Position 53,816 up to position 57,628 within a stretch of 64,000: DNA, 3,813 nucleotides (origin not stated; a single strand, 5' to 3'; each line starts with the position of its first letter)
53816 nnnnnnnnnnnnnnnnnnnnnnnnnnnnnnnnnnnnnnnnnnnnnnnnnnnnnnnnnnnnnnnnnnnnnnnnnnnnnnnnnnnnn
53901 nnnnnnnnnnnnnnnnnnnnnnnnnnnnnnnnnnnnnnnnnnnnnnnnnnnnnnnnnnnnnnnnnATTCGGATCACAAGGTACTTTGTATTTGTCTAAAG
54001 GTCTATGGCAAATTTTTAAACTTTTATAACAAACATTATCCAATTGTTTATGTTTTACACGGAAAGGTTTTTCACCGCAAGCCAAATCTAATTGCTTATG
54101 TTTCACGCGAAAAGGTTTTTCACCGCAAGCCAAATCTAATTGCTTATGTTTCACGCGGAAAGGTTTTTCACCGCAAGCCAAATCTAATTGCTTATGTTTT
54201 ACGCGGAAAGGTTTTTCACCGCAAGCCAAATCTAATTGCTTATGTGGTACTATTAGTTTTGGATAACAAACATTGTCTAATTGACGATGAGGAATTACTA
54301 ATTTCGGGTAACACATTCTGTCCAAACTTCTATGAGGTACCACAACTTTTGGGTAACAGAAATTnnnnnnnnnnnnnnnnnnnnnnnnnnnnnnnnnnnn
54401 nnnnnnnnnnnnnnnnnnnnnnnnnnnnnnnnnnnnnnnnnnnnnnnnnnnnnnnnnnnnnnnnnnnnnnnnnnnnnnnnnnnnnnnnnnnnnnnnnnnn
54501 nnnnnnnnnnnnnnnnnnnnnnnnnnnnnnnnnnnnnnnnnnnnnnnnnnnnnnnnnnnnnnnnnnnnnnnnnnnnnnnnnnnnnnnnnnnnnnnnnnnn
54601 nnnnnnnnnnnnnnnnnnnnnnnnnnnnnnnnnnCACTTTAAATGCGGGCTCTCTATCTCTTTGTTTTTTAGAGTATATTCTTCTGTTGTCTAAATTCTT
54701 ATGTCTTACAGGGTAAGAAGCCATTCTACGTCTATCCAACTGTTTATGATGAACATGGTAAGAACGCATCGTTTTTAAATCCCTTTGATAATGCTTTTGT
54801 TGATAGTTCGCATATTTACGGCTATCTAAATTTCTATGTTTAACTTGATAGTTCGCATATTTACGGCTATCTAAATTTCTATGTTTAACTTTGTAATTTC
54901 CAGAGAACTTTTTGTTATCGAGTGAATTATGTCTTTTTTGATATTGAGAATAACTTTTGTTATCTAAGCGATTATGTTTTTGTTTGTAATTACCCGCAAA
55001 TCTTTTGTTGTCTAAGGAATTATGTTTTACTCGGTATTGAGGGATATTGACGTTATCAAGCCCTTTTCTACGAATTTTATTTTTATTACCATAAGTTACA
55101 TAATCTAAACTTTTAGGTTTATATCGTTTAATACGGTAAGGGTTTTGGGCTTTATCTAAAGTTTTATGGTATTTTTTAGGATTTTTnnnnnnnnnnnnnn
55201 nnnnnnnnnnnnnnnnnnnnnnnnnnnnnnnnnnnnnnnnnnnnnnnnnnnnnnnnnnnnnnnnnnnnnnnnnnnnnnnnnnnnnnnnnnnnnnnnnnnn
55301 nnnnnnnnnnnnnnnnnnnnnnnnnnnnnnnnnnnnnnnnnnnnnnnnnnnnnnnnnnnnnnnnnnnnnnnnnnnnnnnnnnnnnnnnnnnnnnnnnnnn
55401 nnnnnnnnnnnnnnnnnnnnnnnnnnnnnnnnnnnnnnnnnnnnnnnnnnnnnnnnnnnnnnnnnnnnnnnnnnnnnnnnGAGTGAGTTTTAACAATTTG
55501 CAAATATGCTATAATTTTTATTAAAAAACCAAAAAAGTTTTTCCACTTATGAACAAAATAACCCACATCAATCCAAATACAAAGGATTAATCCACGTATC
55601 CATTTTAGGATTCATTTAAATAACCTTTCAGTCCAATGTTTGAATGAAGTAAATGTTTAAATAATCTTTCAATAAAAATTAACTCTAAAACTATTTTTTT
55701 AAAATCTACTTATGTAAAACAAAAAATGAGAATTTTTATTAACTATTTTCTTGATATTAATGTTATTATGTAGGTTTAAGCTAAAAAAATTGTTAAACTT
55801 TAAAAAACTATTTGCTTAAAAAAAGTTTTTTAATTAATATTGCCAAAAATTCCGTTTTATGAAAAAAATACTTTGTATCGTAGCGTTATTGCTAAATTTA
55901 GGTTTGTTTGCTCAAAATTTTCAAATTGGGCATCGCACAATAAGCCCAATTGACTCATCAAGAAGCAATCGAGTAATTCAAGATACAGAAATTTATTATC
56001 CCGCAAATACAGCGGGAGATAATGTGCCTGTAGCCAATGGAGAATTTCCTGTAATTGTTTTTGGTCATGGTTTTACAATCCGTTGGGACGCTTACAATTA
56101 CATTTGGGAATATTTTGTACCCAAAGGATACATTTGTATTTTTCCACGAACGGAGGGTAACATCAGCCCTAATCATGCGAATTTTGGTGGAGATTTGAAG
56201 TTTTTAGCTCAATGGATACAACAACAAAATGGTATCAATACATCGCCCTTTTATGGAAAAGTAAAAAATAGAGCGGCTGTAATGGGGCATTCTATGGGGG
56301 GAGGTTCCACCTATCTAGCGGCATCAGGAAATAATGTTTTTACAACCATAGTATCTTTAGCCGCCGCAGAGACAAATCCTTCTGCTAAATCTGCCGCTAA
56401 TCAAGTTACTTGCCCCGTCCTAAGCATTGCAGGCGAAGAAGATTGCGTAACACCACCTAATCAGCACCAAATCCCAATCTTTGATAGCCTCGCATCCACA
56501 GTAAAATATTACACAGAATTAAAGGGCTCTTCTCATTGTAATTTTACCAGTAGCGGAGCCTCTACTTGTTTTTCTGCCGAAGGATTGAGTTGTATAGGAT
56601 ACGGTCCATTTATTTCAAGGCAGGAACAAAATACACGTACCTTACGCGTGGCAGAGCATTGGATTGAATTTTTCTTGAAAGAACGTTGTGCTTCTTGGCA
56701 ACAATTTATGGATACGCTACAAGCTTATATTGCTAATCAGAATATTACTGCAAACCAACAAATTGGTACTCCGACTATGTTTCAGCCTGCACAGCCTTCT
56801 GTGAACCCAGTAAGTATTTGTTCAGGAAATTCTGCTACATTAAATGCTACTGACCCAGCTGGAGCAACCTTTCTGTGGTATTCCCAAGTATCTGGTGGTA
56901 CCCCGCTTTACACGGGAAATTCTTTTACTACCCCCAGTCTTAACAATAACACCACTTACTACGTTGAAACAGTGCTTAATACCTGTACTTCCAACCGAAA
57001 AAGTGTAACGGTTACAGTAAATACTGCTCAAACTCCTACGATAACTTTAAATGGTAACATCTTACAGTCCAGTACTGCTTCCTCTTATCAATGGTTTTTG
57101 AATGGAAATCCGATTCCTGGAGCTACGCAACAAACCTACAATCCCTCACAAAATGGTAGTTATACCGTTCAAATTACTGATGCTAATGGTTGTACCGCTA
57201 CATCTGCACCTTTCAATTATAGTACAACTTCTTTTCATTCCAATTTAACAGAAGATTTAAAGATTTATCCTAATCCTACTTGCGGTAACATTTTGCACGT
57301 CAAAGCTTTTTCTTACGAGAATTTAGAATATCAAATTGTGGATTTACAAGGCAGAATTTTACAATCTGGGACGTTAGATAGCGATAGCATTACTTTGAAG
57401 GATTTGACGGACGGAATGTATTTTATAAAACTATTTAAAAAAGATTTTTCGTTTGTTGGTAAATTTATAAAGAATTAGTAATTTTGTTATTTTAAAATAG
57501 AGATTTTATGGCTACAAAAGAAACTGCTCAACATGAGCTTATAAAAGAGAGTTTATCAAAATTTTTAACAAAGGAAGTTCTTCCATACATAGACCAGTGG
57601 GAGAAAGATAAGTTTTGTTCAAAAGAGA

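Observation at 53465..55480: Signal-peptide-bearing, hyper-basic protein made of about 20 H-[KRN]-x-L-D repeats, apparently co-transcribed with DUF3109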

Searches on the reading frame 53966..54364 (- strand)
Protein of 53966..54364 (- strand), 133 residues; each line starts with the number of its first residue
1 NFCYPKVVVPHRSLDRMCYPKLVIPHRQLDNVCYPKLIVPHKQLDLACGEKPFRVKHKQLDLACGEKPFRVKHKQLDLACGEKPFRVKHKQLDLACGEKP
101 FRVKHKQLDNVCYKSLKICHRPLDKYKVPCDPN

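Call 64: search_solved_structures(query=window:53966-54364:-, max_evalue=10, show_alignments=2)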
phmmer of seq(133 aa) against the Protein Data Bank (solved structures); distinct sequences matched with E-value up to 10: 0.

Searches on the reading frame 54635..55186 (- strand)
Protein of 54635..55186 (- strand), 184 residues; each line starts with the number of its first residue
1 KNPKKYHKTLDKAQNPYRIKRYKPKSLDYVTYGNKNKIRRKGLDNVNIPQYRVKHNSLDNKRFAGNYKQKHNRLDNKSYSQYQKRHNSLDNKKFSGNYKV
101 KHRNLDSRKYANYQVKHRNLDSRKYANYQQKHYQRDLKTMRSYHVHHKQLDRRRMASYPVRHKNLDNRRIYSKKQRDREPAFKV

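Call 65: search_solved_structures(query=window:54635-55186:-, max_evalue=10, show_alignments=2)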
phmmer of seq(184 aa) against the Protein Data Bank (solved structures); distinct sequences matched with E-value up to 10: 2.
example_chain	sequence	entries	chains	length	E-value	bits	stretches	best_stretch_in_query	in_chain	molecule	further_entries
1avg_I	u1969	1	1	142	0.55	13.7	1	61-99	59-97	TRIABIN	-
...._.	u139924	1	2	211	1.5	12.3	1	56-156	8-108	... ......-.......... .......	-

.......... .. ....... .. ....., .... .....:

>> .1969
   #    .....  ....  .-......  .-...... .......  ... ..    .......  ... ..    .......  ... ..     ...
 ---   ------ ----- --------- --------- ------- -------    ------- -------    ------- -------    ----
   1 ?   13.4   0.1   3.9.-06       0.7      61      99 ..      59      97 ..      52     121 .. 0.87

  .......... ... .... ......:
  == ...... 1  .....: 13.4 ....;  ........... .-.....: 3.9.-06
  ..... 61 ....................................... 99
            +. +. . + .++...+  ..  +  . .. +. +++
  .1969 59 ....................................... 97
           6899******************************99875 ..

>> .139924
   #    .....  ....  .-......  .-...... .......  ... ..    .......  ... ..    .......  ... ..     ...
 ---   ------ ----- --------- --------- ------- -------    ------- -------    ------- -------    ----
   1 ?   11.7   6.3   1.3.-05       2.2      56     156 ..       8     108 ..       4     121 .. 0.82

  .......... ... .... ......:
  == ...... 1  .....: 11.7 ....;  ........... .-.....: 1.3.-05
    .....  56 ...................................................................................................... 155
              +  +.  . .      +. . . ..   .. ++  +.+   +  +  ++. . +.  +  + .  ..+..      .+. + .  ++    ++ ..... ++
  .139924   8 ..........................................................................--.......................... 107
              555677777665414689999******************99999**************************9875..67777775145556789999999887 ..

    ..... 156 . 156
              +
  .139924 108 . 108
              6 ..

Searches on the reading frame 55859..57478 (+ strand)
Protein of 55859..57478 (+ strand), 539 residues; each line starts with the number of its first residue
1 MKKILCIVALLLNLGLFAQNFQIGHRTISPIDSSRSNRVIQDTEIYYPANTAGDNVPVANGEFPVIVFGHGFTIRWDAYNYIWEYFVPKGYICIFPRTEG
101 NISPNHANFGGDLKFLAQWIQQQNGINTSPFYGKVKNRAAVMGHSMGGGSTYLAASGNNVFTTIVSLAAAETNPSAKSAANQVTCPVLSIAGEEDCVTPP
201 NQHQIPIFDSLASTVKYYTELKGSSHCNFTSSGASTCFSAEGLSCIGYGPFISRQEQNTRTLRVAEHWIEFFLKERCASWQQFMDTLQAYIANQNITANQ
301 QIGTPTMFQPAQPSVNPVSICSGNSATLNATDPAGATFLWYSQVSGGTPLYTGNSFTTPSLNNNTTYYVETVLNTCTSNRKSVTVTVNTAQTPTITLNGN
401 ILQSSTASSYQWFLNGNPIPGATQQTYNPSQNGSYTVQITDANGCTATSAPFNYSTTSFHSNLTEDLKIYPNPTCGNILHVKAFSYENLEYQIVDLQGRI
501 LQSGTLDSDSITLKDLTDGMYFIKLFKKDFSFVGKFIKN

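Call 3: search_protein_families(library=pfam, proteins=[window:55859-57478:+], max_evalue=1)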
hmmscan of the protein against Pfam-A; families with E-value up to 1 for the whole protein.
window:55859-57478:+ (539 aa): 14 families
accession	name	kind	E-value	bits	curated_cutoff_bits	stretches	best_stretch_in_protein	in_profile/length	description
PF19081.6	Ig_7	-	6.9e-26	90.8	27.3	2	310-388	1-83/84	Ig-like domain CHU_C associated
PF12740.14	PETase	-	2.3e-21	76.9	28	1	43-235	42-220/263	PET hydrolase-like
PF18962.6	Por_Secre_tail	-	5.2e-11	43.1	27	1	469-537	1-74/75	Secretion system C-terminal sorting domain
PF07224.18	Chlorophyllase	-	7e-10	38.6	26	1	56-174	35-152/301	Chlorophyllase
PF12695.13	Abhydrolase_5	-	2.4e-06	27.9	27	1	137-234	57-148/164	Alpha/beta hydrolase family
PF06832.18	BiPBP_C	-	2.3e-05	24.6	26.8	1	407-448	43-87/90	Penicillin-Binding Protein C-terminus Family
PF12146.15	Hydrolase_4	-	0.00011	22.1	27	1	174-227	181-233/239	Serine aminopeptidase, S33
PF01738.24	DLH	-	0.00076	19.6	21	1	136-202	96-161/217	Dienelactone hydrolase family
PF03403.19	PAF-AH_p_II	-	0.001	18.1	20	1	136-230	220-311/372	Platelet-activating factor acetylhydrolase, isoform II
PF17352.7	MFS18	-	0.01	16.5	25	1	191-252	7-65/96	Male Flower Specific protein 18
PF00326.27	Peptidase_S9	-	0.037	14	22.6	0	136-167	63-95/213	Prolyl oligopeptidase family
PF12697.13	Abhydrolase_6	-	0.12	13.5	26.3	1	66-169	1-93/217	Alpha/beta hydrolase family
PF00756.26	Esterase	-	0.13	12.5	22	1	116-170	102-149/251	Putative esterase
PF22236.2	TEBP_OB2-like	-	0.23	12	27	1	487-531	6-52/100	Telomere end-binding protein alpha subunit OB2 domain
